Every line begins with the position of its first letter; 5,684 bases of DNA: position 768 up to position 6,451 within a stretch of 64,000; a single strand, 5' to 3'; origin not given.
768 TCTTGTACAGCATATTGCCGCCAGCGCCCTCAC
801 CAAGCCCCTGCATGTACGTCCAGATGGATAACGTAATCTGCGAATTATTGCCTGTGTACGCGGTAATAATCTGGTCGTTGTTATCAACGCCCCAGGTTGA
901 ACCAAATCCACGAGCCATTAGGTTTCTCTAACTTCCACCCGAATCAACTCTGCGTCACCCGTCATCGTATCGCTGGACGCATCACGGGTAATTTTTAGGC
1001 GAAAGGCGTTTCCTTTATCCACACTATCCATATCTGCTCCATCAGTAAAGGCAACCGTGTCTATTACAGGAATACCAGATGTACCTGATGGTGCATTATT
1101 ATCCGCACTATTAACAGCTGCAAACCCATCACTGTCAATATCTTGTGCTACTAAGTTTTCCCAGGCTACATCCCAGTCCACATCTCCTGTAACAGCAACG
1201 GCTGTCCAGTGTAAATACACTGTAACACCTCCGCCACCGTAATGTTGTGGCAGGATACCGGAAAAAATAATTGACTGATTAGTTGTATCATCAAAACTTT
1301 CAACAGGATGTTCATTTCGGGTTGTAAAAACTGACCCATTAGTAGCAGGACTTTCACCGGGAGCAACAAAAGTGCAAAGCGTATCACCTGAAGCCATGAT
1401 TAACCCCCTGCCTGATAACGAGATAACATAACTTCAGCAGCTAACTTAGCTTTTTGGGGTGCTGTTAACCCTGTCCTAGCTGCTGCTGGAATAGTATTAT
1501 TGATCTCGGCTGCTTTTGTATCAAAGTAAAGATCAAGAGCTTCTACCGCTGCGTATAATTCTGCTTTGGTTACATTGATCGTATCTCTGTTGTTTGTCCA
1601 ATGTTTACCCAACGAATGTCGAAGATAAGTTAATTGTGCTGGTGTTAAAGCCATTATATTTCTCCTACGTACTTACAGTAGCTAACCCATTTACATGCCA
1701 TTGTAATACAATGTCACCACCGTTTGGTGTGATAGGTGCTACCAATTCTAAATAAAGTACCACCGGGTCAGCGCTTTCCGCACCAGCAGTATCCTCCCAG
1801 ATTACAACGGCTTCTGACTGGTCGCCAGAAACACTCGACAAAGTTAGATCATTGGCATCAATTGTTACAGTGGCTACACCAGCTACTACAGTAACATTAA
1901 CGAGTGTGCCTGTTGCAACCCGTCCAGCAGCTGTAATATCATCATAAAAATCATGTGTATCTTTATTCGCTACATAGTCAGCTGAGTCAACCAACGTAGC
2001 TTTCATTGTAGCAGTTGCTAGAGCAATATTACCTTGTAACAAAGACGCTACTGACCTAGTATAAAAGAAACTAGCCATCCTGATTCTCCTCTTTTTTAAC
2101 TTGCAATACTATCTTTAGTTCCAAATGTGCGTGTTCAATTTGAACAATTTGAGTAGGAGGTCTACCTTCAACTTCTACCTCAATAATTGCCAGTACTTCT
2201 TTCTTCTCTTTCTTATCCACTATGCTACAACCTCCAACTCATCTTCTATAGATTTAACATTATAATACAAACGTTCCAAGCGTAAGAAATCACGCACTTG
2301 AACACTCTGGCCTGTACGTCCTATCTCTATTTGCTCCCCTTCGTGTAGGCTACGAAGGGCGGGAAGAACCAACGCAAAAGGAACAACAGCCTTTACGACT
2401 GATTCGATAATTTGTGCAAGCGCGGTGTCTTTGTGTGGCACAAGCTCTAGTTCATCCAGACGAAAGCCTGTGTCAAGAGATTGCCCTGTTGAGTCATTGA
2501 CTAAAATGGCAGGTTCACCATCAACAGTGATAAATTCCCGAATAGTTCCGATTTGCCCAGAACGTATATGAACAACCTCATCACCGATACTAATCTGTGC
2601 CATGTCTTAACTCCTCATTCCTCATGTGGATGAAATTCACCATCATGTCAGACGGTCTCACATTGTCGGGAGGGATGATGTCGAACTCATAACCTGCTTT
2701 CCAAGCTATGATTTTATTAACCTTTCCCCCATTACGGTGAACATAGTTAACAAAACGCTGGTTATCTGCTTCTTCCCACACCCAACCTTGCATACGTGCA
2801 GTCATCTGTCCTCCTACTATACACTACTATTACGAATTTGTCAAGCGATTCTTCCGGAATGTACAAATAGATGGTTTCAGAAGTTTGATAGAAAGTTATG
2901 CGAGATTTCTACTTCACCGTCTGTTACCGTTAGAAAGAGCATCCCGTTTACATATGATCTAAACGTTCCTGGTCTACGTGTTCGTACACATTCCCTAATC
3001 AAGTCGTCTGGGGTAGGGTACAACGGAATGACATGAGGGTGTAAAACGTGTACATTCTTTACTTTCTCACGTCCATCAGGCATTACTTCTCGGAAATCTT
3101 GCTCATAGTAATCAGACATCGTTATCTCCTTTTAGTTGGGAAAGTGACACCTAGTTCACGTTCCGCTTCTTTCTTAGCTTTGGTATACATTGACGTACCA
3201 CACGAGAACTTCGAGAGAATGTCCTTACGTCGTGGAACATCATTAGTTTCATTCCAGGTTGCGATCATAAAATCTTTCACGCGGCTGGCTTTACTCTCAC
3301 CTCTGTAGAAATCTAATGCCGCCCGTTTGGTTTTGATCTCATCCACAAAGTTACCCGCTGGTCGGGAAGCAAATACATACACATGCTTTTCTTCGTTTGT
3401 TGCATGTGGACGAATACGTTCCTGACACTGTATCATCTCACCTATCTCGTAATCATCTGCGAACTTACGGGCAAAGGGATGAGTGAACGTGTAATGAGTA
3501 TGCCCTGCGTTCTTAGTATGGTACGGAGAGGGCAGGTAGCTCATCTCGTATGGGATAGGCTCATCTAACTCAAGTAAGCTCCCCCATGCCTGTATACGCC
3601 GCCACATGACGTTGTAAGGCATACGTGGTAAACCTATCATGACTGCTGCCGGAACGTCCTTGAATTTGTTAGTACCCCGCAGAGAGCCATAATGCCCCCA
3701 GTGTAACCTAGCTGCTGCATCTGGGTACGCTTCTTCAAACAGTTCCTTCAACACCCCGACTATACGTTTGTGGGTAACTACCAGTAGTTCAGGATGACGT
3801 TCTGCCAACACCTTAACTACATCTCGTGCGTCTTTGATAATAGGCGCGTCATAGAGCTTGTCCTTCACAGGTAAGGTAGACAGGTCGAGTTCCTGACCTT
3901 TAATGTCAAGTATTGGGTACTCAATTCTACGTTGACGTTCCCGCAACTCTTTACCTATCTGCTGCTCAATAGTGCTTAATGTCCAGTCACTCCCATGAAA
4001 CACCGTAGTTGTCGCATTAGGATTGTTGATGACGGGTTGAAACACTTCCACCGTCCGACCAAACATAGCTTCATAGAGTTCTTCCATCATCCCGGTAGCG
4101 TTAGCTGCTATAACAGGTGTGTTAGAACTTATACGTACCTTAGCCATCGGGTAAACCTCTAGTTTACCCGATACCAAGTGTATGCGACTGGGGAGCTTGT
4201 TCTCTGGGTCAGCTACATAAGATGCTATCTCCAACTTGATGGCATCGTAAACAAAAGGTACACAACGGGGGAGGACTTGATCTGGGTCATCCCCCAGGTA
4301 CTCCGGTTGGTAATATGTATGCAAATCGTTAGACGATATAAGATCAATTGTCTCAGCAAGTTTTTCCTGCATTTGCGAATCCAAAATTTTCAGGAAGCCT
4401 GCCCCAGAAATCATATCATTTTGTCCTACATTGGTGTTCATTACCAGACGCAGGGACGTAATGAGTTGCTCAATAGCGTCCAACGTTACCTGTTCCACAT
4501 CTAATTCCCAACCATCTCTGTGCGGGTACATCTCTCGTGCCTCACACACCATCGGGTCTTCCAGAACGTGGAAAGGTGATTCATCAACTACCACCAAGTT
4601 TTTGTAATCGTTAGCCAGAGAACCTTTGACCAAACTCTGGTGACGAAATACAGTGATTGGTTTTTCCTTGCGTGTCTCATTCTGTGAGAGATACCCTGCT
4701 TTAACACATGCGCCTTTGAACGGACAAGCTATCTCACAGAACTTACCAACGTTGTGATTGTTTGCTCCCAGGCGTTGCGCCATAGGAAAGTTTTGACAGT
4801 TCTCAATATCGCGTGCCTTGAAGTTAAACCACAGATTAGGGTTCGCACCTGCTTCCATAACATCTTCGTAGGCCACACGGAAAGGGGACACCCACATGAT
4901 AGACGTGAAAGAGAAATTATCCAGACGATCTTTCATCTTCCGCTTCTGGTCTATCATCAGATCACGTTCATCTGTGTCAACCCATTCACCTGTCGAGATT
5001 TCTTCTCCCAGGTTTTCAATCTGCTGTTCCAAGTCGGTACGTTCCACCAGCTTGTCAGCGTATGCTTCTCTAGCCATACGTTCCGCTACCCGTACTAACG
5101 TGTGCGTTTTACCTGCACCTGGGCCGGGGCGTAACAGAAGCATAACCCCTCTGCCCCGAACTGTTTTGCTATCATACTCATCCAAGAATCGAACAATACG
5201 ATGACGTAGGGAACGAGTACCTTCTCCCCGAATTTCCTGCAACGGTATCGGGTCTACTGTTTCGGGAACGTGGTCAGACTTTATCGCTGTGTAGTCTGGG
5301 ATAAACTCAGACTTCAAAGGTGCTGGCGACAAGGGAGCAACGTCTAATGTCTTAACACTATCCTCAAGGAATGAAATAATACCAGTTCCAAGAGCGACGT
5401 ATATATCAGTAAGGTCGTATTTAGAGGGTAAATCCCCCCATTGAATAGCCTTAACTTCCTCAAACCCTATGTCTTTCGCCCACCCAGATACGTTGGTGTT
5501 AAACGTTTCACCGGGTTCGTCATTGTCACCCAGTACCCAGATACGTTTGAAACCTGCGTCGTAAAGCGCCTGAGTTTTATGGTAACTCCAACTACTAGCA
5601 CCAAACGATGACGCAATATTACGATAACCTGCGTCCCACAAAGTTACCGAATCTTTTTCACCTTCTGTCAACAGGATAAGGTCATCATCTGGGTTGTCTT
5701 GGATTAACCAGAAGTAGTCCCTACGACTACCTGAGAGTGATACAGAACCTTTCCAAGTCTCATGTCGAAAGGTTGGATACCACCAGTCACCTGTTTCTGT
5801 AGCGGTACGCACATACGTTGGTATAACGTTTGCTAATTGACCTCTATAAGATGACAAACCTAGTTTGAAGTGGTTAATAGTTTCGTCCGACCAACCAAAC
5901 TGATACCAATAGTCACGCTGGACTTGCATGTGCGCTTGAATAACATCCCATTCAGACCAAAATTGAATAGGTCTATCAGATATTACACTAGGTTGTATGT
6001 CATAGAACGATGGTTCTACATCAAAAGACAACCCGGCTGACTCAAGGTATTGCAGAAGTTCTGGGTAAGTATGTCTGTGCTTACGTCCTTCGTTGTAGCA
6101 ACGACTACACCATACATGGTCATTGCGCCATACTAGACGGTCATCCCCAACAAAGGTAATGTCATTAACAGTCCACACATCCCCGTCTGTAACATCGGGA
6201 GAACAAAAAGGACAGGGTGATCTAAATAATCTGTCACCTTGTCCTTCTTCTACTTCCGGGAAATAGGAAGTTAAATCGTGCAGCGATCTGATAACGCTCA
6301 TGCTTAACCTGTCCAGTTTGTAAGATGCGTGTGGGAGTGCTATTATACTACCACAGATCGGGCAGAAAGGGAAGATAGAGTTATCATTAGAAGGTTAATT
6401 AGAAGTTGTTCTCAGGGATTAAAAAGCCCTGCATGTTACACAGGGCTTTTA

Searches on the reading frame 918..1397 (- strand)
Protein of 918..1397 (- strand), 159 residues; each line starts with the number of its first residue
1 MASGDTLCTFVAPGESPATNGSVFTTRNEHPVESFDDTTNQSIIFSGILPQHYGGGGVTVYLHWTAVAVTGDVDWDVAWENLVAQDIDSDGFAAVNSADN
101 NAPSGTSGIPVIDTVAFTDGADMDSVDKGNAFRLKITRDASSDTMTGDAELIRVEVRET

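Call 40: search_protein_families(library=phrogs, max_evalue=0.001, proteins=[window:918-1397:-])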
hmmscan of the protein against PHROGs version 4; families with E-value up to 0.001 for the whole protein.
window:918-1397:- (159 aa): 0 families

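Call 41: search_protein_families(library=pfam, max_evalue=0.01, proteins=[window:918-1397:-])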
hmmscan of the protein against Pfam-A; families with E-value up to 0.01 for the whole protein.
window:918-1397:- (159 aa): 0 families

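Call 101: find_encoding_contigs(protein=window:918-1397:-, flank=10000, max_places=3)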
Protein window:918-1397:- (159 aa): 6 contigs read that carry it; 3 places shown.
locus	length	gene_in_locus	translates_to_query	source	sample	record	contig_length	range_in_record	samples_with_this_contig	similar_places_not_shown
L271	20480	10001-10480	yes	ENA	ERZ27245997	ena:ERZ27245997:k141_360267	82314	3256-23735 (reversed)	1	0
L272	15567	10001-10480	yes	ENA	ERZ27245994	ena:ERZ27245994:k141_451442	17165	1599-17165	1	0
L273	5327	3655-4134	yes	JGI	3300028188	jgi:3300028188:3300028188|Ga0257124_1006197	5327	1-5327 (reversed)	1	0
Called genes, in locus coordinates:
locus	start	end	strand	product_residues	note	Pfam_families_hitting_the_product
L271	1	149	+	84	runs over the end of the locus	-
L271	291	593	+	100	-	-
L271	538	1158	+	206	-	-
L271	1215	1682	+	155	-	-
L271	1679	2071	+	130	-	-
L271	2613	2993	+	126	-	-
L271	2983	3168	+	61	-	-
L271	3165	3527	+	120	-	-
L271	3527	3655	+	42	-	-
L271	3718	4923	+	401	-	-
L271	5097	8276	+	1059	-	-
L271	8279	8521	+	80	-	-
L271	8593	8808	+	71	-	-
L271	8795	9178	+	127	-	-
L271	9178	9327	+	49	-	-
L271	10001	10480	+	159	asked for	-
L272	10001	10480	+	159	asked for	-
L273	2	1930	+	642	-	?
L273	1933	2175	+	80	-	-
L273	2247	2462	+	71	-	-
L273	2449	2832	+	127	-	-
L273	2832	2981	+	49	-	-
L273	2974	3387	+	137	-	-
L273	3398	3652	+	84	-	-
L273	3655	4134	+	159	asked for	-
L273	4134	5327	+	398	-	?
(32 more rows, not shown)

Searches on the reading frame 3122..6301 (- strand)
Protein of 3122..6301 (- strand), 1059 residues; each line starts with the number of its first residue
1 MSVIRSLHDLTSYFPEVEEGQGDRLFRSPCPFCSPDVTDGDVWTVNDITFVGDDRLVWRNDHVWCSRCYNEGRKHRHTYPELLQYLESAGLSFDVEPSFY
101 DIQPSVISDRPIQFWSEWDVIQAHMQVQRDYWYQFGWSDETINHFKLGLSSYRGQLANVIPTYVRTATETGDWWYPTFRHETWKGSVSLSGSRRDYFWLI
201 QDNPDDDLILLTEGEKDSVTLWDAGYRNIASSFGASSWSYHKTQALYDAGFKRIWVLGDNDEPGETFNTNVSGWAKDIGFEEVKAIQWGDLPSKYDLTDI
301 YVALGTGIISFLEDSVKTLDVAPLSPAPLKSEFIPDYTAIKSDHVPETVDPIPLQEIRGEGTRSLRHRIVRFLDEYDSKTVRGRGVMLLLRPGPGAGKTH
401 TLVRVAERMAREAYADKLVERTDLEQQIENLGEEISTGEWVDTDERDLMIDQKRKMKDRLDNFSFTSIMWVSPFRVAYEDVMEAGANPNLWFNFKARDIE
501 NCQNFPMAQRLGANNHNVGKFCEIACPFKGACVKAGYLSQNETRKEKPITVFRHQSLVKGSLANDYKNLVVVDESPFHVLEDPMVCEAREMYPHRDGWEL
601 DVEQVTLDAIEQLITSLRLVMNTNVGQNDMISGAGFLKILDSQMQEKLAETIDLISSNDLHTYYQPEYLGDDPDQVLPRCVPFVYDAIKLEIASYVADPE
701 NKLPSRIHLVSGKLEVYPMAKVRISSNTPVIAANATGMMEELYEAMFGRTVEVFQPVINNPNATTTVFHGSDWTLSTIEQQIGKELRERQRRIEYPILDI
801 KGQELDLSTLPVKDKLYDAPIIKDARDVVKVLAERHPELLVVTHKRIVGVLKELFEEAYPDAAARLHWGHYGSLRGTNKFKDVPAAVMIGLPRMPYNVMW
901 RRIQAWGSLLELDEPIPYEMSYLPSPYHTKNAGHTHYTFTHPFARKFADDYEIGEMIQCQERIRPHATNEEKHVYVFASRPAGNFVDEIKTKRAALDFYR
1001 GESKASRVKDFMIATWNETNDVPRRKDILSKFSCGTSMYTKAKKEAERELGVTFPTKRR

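Call 10: search_protein_families(library=phrogs, proteins=[window:3122-6301:-])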
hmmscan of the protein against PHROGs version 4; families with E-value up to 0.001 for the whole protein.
window:3122-6301:- (1059 aa): 4 families
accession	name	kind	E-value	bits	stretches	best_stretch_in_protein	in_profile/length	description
phrog_849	-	DNA, RNA and nucleotide metabolism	1.3e-09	38.6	1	204-304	236-331/435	DNA primase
phrog_47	-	DNA, RNA and nucleotide metabolism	1.9e-08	34.3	1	129-301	151-322/947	DNA primase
phrog_6088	-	DNA, RNA and nucleotide metabolism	5.3e-07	29.4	1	205-299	186-278/772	DNA primase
phrog_239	-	DNA, RNA and nucleotide metabolism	8.5e-07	29.3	1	19-272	34-272/801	DNA primase/helicase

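Call 11: search_protein_families(library=pfam, proteins=[window:3122-6301:-])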
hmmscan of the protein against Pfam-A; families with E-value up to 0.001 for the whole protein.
window:3122-6301:- (1059 aa): 0 families

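Call 58: search_solved_structures(query=window:3122-6301:-, max_evalue=1)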
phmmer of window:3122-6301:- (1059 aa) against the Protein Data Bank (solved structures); distinct sequences matched with E-value up to 1: 0.

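Call 74: find_homologous_proteins(query=window:3122-6301:-, max_evalue=0.00001)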
Query window:3122-6301:- (1059 aa): 1 proteins with E <= 0.00001 among 8000 candidates.
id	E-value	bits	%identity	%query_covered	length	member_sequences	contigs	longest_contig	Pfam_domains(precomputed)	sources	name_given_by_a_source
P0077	0.0e+0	2503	100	100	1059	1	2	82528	-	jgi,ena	jgi:hypothetical protein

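Call 76: search_protein_families(library=ncbifam, max_evalue=0.05, proteins=[window:3122-6301:-])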
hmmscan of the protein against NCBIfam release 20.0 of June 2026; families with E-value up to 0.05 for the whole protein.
window:3122-6301:- (1059 aa): 1 family
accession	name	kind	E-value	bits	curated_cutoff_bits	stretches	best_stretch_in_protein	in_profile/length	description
NF005477.0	PRK07078.1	subfamily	0.0012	17.1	1014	1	208-313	192-295/759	hypothetical protein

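Call 82: search_protein_representatives(protein=window:3122-6301:-)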
Query: 1059 residues. Proteins with E-value up to 0.001 (for the whole library): 287; up to 1e-10: 115; up to 1e-30: 84. The best 150 are listed.
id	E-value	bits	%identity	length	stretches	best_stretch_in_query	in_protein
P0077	0.0e+00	2502.8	100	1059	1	1-1059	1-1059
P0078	0.0e+00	1024.6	45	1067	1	4-1050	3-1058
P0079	6.7e-286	967.7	43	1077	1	4-1059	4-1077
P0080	1.1e-269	914.0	42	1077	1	2-1059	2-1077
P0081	2.8e-258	876.2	41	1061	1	4-1051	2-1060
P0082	2.4e-246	836.7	40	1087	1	2-1055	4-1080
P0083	1.8e-235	800.7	38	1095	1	2-1056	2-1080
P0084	2.6e-207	707.4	35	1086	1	6-1053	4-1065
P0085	8.6e-207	705.7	38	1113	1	4-1058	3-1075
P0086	2.8e-200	684.2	37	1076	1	4-1047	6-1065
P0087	5.4e-200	683.2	36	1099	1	3-1051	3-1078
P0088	9.2e-197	672.5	38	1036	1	4-1047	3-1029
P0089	1.7e-190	651.8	37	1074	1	6-1002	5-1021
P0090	1.5e-186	638.7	37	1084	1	4-1053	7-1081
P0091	4.6e-184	630.5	36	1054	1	2-1051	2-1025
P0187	7.6e-14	66.9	25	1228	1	501-988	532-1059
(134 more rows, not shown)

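Call 84: search_solved_structures(query=A1, max_evalue=0.01)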
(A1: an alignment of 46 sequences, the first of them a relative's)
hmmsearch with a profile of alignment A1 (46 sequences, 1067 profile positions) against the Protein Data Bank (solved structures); distinct sequences matched with E-value up to 0.01: 15.
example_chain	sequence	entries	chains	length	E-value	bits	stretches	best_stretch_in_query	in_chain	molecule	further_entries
5guj_A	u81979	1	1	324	1.9e-08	35.8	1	208-320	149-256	DNA primase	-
1eqn_A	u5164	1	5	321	3.3e-07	31.7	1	204-319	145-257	DNA PRIMASE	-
1dd9_A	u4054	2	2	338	3.5e-07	31.6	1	204-319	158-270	DNA PRIMASE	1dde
3b39_A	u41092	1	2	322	1.4e-06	29.6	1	204-319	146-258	DNA primase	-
5vaz_A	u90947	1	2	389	1.7e-06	29.3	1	204-323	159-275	DNA primase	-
2au3_A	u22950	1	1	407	1.9e-06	29.2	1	207-323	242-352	DNA primase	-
4e2k_A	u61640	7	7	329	8.8e-06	27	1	208-323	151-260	DNA primase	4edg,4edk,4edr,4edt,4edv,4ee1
1nui_A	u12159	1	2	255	3.2e-05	25.1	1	177-285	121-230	DNA primase/helicase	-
5ikn_D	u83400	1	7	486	6.3e-05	24.1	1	177-285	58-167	DNA primase/helicase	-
1q57_A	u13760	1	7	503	7.9e-05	23.8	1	177-285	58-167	DNA primase/helicase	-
6n7i_A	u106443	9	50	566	8.7e-05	23.7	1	177-285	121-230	DNA primase/helicase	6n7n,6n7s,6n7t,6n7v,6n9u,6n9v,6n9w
1t6t_1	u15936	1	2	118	0.00056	21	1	206-283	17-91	putative protein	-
2i5r_A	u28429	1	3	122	0.0018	19.3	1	210-279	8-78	Toprim domain-containing protein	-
2fcj_A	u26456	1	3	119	0.002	19.1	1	210-279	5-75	small TOPRIM domain protein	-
4m4w_J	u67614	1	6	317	0.0059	17.6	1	364-429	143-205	Primosomal protein DnaI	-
